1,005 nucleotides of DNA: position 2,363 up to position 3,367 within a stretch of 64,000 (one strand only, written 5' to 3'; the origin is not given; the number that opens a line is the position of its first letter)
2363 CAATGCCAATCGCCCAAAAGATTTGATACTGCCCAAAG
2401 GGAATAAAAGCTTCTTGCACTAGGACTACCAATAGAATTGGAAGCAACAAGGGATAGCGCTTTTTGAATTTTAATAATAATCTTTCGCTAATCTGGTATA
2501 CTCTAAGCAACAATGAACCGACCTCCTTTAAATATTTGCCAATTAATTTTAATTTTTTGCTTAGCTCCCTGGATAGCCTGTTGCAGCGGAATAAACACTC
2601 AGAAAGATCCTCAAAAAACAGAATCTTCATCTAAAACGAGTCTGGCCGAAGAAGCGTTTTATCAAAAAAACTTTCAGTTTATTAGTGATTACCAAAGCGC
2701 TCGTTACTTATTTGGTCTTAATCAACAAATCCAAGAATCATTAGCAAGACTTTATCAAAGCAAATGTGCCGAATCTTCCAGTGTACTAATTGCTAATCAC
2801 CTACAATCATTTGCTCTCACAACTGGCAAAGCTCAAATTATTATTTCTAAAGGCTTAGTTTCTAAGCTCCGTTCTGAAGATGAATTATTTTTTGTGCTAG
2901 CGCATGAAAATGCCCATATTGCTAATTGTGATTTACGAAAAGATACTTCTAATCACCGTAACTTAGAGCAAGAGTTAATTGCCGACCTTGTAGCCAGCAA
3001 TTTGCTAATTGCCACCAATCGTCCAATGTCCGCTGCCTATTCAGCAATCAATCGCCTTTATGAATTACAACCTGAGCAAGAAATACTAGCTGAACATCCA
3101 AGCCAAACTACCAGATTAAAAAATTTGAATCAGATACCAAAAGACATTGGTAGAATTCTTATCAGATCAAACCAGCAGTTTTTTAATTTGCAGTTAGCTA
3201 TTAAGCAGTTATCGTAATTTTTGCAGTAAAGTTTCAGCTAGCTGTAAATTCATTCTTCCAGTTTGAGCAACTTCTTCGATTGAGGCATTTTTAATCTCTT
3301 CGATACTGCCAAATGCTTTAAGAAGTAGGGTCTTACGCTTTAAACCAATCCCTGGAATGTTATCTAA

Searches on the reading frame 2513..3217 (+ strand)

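Call 57: search_protein_families(library=pfam, proteins=[window:2513-3217:+], max_evalue=0.001)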
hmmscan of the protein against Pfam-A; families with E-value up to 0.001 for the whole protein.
window:2513-3217:+ (234 aa): 1 family
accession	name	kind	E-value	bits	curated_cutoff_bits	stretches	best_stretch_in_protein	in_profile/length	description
PF01435.24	Peptidase_M48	-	5.9e-14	52.7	20.3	1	71-147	5-87/186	Peptidase family M48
